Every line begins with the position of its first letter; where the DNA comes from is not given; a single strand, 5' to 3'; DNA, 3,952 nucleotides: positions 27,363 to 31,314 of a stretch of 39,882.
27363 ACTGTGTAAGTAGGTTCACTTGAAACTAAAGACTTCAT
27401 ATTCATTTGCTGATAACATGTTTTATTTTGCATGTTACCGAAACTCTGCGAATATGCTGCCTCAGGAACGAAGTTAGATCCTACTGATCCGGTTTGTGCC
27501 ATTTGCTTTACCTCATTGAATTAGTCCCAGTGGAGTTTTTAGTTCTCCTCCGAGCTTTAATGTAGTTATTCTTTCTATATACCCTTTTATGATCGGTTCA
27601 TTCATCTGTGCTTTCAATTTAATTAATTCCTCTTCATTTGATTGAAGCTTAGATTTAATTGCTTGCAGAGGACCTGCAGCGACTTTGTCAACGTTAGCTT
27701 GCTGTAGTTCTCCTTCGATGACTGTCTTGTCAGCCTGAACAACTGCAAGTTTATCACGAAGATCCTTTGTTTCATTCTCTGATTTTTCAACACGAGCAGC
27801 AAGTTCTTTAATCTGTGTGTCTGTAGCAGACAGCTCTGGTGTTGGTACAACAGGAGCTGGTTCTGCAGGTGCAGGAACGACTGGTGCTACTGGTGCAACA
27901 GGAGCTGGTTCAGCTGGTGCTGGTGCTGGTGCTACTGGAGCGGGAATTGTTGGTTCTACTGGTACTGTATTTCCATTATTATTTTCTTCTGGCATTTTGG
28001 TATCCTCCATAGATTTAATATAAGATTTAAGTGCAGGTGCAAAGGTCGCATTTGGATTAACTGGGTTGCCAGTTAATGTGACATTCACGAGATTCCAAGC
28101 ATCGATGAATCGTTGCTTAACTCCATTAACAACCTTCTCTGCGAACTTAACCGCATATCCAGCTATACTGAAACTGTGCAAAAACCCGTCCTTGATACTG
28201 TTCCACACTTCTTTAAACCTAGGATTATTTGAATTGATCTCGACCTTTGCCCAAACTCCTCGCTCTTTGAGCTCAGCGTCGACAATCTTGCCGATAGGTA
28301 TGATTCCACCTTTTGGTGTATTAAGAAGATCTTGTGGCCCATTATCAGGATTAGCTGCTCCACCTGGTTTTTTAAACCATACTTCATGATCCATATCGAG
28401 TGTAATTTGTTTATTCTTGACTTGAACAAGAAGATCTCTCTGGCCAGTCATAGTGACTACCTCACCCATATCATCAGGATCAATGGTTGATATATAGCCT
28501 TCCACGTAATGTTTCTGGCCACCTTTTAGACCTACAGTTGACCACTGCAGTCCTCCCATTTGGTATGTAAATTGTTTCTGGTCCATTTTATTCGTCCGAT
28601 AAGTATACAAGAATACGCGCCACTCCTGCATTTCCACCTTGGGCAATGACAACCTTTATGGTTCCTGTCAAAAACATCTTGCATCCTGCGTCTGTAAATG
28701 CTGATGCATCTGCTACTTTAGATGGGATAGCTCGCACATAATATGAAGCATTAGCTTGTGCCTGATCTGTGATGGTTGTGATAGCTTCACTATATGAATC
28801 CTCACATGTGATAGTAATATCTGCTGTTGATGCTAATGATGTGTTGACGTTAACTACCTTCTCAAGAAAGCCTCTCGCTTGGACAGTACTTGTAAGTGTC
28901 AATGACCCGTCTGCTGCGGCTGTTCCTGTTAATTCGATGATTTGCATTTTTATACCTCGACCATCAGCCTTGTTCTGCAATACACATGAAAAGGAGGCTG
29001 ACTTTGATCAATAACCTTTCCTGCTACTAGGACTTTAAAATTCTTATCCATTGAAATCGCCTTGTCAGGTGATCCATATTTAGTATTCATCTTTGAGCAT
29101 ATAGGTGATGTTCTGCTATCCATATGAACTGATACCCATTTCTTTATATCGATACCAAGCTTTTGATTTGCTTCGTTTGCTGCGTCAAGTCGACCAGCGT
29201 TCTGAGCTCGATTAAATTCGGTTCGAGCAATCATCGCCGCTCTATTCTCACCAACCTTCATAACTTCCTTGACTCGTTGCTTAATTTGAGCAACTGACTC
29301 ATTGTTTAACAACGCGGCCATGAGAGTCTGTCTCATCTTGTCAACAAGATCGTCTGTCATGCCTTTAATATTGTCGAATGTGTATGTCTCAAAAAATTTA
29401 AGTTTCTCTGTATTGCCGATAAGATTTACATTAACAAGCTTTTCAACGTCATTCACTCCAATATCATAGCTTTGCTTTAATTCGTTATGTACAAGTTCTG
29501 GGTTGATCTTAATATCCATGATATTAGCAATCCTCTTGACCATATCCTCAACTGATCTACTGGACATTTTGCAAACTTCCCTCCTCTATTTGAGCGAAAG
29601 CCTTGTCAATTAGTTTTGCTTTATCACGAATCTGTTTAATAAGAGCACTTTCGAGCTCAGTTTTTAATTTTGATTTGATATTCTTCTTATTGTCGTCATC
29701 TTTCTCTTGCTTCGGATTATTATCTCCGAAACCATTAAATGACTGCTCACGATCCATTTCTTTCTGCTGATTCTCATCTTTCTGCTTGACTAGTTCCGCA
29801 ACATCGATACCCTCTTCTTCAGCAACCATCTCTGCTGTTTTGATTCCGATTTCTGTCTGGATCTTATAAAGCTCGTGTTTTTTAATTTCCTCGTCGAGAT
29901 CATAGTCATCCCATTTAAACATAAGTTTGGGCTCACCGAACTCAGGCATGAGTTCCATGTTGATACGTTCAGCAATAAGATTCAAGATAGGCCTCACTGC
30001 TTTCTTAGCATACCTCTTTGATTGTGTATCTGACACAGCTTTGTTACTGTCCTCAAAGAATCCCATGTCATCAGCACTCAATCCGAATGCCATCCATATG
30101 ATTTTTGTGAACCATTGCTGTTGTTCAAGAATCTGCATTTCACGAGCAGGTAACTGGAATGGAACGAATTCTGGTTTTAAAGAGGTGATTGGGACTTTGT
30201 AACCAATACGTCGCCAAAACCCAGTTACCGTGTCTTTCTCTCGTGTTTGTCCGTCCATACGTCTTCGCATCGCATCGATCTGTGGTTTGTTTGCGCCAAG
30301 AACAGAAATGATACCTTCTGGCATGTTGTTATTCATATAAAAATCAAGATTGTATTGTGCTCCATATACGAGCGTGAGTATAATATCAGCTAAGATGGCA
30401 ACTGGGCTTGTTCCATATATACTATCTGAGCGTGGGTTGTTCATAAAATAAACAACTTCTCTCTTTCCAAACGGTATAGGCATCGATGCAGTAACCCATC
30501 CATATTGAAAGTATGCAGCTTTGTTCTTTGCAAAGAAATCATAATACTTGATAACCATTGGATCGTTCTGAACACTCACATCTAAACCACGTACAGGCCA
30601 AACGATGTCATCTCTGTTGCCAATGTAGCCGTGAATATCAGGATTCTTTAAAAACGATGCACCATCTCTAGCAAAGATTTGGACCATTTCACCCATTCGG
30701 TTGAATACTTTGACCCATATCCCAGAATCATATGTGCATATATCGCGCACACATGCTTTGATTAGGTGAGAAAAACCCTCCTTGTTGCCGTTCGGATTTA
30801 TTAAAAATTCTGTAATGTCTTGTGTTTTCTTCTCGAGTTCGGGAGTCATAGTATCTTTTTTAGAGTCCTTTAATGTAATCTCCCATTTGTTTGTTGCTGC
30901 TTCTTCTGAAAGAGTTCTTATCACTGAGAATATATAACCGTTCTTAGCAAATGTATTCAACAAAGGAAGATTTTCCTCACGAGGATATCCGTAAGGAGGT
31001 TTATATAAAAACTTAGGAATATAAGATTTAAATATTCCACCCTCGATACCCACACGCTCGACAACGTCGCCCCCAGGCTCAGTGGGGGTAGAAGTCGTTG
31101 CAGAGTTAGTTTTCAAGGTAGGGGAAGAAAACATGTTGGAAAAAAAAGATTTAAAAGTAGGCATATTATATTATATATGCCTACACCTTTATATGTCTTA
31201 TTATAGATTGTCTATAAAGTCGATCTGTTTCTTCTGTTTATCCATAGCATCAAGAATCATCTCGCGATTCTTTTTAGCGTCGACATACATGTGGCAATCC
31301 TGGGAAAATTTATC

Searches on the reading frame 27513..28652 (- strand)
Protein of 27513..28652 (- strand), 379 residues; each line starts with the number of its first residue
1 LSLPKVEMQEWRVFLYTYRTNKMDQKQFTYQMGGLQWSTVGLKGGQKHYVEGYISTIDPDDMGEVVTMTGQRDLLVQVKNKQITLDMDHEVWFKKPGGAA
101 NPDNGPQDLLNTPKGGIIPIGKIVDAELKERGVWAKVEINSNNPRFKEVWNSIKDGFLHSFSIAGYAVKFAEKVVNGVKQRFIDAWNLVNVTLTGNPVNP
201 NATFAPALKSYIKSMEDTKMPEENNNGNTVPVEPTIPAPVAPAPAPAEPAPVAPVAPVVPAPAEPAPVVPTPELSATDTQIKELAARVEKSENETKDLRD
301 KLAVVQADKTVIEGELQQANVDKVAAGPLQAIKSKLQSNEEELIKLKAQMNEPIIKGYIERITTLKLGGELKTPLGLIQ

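Call 105: search_protein_families(library=phrogs, proteins=[window:27513-28652:-], max_evalue=0.001)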
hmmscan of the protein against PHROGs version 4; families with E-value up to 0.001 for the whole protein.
window:27513-28652:- (379 aa): 4 families
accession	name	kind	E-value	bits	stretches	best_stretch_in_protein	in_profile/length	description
phrog_80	-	head and packaging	1.1e-09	39.1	1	119-218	285-389/607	head maturation protease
phrog_617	-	head and packaging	2.8e-09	37.4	1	119-340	72-248/626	major head protein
phrog_38466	-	head and packaging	2.2e-05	25.4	1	141-216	7-83/170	head maturation protease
phrog_22695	-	unknown function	0.00092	20.6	0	234-325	56-142/152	-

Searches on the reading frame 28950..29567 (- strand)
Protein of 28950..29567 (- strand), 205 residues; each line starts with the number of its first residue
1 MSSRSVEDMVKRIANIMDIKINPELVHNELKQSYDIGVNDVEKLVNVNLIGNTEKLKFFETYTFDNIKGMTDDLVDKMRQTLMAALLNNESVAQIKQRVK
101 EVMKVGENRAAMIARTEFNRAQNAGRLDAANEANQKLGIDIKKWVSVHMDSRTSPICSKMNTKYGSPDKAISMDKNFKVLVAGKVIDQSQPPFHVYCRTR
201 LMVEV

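Call 105: search_protein_families(library=phrogs, proteins=[window:28950-29567:-], max_evalue=0.001)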
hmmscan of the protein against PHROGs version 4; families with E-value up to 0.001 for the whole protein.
window:28950-29567:- (205 aa): 17 families
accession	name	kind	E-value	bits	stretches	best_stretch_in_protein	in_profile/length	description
phrog_115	-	head and packaging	3.3e-22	80.4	1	65-202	197-315/665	minor head protein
phrog_595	-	head and packaging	3.9e-20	73.7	1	65-201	176-294/513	head maturation protease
phrog_6577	-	unknown function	8.7e-19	68.3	1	24-202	64-227/1066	-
phrog_2662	-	head and packaging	1.9e-18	67.4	1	53-203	566-707/717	portal protein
phrog_4728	-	head and packaging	1.2e-14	55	1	45-199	155-294/591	head morphogenesis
phrog_2841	-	head and packaging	4.3e-14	53.4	1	65-199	186-301/525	minor head protein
phrog_2468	-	head and packaging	5.4e-13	50.1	1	53-182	127-245/303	head morphogenesis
phrog_758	-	head and packaging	7e-13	49.5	1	54-143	154-243/326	head morphogenesis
phrog_3517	-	head and packaging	8.1e-12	46.1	1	89-172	216-299/371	head morphogenesis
phrog_241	-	head and packaging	7.8e-10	39.4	1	67-201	146-270/679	head morphogenesis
phrog_324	-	head and packaging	3.5e-09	37.2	1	67-198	195-311/624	head morphogenesis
phrog_7625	-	head and packaging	7.8e-08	32.6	1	65-178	122-233/504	head morphogenesis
phrog_15127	-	head and packaging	1e-07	31.9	1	26-186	85-236/602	head protein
phrog_19443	-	head and packaging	3.2e-06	26.9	1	26-165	121-252/579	minor head protein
phrog_859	-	head and packaging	2.7e-05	23.9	1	57-153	143-241/807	portal protein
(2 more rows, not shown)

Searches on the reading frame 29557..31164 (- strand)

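Call 105: search_protein_families(library=phrogs, proteins=[window:29557-31164:-], max_evalue=0.001)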
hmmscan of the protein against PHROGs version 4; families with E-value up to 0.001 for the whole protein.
window:29557-31164:- (535 aa): 4 families
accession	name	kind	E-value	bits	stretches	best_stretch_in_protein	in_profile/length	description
phrog_2662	-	head and packaging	1.8e-36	127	1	54-513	37-471/717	portal protein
phrog_12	-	head and packaging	9.4e-31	108.5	1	68-515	86-484/646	portal protein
phrog_37955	-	head and packaging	7.2e-14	51.8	1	229-454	247-478/945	portal protein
phrog_15361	-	head and packaging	1.2e-07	32.2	1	91-173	119-206/328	portal protein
